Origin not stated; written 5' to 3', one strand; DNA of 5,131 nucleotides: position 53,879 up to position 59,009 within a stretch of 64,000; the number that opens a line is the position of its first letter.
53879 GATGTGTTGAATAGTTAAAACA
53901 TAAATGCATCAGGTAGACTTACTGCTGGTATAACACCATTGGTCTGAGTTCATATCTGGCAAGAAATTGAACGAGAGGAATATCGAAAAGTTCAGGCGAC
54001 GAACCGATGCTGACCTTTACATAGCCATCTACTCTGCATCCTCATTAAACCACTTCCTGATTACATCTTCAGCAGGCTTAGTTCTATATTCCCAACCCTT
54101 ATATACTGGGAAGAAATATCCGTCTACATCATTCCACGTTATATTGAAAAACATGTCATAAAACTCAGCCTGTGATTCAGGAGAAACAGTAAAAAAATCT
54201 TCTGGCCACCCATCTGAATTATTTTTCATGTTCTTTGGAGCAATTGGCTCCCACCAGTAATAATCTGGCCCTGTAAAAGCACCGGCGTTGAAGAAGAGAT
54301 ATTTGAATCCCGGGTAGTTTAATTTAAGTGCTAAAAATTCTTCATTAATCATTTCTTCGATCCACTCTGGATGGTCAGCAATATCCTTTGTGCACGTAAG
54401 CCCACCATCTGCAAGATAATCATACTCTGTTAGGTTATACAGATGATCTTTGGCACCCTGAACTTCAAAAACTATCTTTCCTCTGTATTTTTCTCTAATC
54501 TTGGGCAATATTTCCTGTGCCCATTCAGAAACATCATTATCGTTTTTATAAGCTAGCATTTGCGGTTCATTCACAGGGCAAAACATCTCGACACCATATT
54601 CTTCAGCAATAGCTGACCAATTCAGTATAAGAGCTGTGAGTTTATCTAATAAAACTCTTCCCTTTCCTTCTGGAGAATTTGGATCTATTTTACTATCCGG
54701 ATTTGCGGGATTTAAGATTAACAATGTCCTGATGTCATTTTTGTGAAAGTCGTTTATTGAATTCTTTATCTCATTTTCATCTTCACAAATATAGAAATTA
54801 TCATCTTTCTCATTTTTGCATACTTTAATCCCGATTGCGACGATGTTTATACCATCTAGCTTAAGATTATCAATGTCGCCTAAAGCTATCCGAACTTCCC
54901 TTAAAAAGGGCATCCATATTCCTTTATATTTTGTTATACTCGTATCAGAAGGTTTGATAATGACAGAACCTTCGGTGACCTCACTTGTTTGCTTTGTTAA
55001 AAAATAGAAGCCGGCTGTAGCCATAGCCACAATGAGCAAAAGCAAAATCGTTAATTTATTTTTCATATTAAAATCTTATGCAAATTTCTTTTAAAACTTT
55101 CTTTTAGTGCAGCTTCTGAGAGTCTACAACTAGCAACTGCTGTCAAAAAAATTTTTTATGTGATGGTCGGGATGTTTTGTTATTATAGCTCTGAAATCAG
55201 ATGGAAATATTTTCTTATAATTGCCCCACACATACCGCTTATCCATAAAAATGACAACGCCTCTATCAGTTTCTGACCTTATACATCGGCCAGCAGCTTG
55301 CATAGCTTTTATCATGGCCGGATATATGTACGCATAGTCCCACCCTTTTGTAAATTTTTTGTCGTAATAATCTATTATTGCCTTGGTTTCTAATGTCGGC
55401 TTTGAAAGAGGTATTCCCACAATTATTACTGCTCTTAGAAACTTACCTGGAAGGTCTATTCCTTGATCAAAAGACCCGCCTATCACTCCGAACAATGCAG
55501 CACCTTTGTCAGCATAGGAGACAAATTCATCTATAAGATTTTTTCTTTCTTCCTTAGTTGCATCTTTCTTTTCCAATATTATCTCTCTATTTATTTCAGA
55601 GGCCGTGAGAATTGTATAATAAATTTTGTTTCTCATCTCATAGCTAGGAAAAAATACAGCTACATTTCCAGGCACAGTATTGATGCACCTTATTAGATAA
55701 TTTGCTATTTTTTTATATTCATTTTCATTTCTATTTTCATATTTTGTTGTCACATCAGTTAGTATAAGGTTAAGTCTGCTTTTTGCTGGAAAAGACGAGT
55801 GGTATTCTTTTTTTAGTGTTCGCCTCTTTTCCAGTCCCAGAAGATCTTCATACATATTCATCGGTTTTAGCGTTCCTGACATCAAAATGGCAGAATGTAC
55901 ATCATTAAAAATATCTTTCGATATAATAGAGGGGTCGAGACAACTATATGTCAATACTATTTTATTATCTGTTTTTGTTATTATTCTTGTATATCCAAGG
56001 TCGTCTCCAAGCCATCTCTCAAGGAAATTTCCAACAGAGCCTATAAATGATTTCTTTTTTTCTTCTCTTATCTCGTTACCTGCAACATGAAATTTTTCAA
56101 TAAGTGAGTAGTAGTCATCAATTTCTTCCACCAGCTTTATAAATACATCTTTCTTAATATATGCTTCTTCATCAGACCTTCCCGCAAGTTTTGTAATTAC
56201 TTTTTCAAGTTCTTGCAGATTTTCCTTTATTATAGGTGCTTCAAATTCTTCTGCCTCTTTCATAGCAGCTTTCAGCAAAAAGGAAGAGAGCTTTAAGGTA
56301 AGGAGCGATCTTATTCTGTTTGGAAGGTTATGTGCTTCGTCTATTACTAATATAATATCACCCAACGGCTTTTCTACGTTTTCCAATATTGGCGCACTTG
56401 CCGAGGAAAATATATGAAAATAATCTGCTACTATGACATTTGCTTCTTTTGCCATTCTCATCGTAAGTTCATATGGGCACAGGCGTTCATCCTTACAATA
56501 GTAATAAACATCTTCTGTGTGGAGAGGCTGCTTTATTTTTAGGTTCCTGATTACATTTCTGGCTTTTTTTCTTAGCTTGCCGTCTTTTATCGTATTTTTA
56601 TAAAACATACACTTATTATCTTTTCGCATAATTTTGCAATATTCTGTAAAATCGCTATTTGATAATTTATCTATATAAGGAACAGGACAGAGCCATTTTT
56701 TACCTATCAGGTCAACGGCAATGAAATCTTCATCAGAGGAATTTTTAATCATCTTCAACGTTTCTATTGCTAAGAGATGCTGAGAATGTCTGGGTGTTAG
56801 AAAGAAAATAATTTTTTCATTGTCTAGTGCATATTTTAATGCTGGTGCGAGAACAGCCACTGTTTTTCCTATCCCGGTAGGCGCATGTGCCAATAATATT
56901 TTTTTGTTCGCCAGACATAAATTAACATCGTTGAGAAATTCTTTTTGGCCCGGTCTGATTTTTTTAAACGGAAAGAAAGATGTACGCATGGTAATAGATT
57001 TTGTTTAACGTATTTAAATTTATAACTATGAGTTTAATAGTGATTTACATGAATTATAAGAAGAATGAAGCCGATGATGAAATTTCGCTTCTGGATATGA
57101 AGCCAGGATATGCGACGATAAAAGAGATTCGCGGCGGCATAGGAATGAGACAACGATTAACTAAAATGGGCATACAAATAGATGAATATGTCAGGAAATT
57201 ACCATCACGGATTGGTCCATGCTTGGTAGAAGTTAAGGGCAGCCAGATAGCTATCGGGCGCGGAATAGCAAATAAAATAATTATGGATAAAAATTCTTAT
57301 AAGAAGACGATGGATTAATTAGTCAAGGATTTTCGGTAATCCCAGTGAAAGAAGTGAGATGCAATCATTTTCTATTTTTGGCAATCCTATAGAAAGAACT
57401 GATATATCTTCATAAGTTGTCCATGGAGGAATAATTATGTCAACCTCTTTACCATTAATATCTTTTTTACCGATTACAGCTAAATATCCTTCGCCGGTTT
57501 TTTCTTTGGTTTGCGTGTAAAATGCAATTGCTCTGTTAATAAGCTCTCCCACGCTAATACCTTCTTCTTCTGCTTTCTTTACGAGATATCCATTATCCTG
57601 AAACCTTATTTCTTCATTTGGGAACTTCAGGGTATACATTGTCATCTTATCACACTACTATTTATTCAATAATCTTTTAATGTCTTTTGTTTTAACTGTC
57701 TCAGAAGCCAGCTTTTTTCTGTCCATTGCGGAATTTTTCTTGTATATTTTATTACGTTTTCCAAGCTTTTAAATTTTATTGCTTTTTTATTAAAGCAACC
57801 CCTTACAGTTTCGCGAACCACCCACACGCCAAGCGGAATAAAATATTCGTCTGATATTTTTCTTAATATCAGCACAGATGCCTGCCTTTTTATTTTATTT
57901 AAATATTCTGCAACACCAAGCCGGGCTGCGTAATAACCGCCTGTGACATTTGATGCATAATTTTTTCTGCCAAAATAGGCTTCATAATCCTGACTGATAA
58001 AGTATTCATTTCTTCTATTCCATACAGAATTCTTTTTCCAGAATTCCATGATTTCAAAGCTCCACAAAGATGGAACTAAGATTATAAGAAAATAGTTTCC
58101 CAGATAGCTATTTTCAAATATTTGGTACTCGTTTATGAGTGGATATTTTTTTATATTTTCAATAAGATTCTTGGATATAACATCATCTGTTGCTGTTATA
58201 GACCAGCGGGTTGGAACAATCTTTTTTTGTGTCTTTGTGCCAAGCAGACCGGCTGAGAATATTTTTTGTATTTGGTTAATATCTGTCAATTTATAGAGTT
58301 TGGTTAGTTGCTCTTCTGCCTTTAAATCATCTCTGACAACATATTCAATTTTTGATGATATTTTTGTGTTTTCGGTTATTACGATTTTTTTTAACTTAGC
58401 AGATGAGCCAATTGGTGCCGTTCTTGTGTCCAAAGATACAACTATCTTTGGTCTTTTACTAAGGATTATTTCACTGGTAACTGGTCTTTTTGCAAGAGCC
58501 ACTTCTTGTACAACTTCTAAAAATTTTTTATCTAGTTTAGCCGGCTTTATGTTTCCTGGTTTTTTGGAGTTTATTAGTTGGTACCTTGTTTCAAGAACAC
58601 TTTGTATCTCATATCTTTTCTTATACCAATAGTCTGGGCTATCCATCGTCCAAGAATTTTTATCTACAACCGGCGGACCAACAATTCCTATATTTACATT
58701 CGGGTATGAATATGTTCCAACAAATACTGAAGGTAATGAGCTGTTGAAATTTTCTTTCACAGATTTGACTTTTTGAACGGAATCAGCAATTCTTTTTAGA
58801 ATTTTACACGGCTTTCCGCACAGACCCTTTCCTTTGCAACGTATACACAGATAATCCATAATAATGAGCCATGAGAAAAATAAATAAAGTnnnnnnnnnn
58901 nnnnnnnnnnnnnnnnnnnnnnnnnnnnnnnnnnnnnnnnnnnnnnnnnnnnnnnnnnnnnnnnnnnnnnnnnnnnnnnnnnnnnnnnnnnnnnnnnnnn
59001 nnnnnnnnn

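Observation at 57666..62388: Queuosine-salvage (Qng1/DUF2419) homolog in an archaeon, stop/start-abutting an 836-aa Mre11/DP1-like phosphoesterase, next to Nre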

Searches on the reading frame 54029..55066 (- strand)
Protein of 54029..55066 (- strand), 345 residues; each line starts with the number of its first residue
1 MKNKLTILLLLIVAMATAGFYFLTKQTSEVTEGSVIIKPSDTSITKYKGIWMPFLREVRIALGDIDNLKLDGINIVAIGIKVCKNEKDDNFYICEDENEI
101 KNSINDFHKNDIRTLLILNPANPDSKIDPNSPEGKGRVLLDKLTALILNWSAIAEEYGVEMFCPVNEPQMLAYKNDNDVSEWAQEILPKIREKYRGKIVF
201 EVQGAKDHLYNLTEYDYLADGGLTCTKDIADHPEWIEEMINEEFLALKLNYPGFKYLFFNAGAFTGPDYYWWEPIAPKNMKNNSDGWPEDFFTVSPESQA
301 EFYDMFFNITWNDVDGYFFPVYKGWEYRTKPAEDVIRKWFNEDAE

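Call 3: search_protein_families(library=pfam, proteins=[window:54029-55066:-], max_evalue=0.01)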
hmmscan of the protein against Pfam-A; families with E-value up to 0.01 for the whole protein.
window:54029-55066:- (345 aa): 1 family
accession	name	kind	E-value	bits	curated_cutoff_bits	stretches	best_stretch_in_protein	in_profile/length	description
PF22612.2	GH113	-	1.8e-06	28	27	1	141-319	110-265/289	Glycoside Hydrolase Family 113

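Call 4: search_protein_families(library=ncbifam, proteins=[window:54029-55066:-], max_evalue=0.01)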
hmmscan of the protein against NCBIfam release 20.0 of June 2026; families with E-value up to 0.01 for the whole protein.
window:54029-55066:- (345 aa): 0 families

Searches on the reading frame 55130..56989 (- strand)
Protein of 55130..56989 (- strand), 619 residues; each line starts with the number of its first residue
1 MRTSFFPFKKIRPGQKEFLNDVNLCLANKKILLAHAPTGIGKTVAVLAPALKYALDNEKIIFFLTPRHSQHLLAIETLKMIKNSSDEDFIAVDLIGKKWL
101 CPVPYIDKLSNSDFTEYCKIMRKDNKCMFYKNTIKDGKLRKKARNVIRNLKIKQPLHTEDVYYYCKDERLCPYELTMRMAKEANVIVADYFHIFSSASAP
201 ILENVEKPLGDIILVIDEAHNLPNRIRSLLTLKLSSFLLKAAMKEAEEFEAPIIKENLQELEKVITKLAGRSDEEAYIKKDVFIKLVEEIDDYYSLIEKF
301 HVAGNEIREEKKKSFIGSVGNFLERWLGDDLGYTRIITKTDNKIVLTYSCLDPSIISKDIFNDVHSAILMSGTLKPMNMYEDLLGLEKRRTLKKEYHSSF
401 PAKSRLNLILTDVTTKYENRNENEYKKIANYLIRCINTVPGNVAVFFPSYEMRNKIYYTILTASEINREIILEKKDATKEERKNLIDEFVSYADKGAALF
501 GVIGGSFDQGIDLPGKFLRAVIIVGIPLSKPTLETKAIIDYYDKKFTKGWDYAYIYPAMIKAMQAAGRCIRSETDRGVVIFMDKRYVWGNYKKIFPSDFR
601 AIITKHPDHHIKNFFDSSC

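Call 3: search_protein_families(library=pfam, proteins=[window:55130-56989:-], max_evalue=0.01)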
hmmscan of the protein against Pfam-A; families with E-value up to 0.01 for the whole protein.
window:55130-56989:- (619 aa): 7 families
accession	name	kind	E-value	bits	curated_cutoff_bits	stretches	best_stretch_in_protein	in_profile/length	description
PF13307.12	Helicase_C_2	-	3.3e-44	151.4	25.3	1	434-600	3-168/170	Helicase C-terminal domain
PF06733.21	DEAD_2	-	8e-21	74.9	21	1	68-236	6-169/172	DEAD_2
PF06777.17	HBB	-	4.2e-19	69.4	30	1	256-418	15-189/190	Helical and beta-bridge domain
PF04851.21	ResIII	-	1.8e-08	34.9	22.5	1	10-84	3-79/164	Type III restriction enzyme, res subunit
PF00270.35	DEAD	-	1.1e-06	28.9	26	1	14-69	3-56/167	DEAD/DEAH box helicase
PF25199.1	nSTAND_NTPase5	-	0.00012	22.3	34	1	28-93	40-103/145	Novel STAND NTPase 5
PF13401.12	AAA_22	-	0.0064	17.2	27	0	211-229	85-101/130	AAA domain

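Call 4: search_protein_families(library=ncbifam, proteins=[window:55130-56989:-], max_evalue=0.01)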
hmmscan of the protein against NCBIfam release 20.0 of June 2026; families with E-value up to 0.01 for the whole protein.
window:55130-56989:- (619 aa): 10 families
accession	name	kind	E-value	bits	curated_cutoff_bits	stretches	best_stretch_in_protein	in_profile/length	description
TIGR00604.1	rad3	subfamily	7.1e-91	305.9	246.95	2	336-603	410-693/706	DNA repair helicase (rad3)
NF005981.0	PRK08074.1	equivalog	2.2e-41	141.8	789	2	350-595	658-904/931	ATP-dependent DNA helicase DinG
NF053712.1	repair_DEAH_YoaA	equivalog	5.7e-41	140.9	680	1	10-615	18-629/630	DNA repair helicase YoaA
TIGR01407.1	dinG_rel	hypoth_equivalog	1.2e-38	133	547.7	2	352-600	622-868/889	putative DnaQ family exonuclease/DinG family helicase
NF008729.0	PRK11747.1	equivalog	8.9e-36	123.6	598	3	338-591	435-686/703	ATP-dependent DNA helicase DinG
NF005569.0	PRK07246.1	equivalog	2.5e-12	45.9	794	2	339-596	548-794/820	bifunctional DnaQ family exonuclease/ATP-dependent helicase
TIGR03117.2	cas_csf4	equivalog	8.8e-12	44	400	2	9-87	127-205/800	type IV CRISPR-associated DEAD/DEAH-box helicase Csf4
TIGR01587.1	cas3_core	equivalog_domain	0.0038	16.4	102.45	0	32-131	2-95/358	CRISPR-associated helicase Cas3'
NF008394.0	PRK11192.1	equivalog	0.0044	15.9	507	1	29-57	40-68/441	ATP-dependent RNA helicase SrmB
NF009367.0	PRK12724.1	equivalog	0.0055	15.6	718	0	28-95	222-288/433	flagellar biosynthesis regulator FlhF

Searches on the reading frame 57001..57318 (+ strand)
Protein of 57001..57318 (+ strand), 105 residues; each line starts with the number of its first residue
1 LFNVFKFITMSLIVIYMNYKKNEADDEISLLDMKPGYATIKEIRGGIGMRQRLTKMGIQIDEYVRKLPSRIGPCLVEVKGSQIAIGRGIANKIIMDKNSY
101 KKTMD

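Call 3: search_protein_families(library=pfam, proteins=[window:57001-57318:+], max_evalue=0.01)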
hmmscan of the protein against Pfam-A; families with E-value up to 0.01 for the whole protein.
window:57001-57318:+ (105 aa): 1 family
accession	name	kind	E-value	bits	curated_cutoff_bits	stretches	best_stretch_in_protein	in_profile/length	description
PF04023.20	FeoA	-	7.9e-11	42.3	23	1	29-94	2-71/74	FeoA domain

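Call 4: search_protein_families(library=ncbifam, proteins=[window:57001-57318:+], max_evalue=0.01)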
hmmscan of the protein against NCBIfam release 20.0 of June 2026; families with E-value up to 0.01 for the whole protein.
window:57001-57318:+ (105 aa): 0 families

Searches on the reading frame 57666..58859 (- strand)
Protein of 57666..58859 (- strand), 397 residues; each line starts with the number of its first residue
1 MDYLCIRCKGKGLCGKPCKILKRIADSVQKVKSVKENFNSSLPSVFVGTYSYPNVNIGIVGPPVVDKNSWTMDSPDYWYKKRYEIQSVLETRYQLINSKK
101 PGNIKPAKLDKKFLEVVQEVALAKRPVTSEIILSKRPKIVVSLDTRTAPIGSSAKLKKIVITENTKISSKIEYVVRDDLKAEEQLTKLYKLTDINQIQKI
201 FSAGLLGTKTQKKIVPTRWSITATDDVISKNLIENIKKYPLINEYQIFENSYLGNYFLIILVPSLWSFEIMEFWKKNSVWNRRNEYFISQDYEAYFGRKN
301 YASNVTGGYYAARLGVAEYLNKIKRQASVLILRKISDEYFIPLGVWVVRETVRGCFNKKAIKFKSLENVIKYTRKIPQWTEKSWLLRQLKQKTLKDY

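Call 3: search_protein_families(library=pfam, proteins=[window:57666-58859:-], max_evalue=0.01)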
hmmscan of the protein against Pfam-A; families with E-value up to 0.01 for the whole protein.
window:57666-58859:- (397 aa): 2 families
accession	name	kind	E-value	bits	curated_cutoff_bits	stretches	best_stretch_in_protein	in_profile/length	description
PF04894.17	Nre_N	-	3e-84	283.5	25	1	13-281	1-270/270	Archaeal Nre, N-terminal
PF04895.17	Nre_C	-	6.4e-33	113.4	27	1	293-397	1-110/110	Archaeal Nre, C-terminal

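Call 4: search_protein_families(library=ncbifam, proteins=[window:57666-58859:-], max_evalue=0.01)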
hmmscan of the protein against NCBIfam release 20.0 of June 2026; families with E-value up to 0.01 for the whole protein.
window:57666-58859:- (397 aa): 1 family
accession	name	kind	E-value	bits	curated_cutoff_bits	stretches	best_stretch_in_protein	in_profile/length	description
NF041387.1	DNArepr_NreA_Halo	equivalog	3.5e-92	309.6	700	1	21-372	33-388/417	DNA repair protein NreA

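Call 79: search_protein_families(library=padloc, proteins=[window:57666-58859:-], max_evalue=0.1)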
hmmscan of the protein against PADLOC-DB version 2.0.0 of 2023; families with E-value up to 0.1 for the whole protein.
window:57666-58859:- (397 aa): 0 families
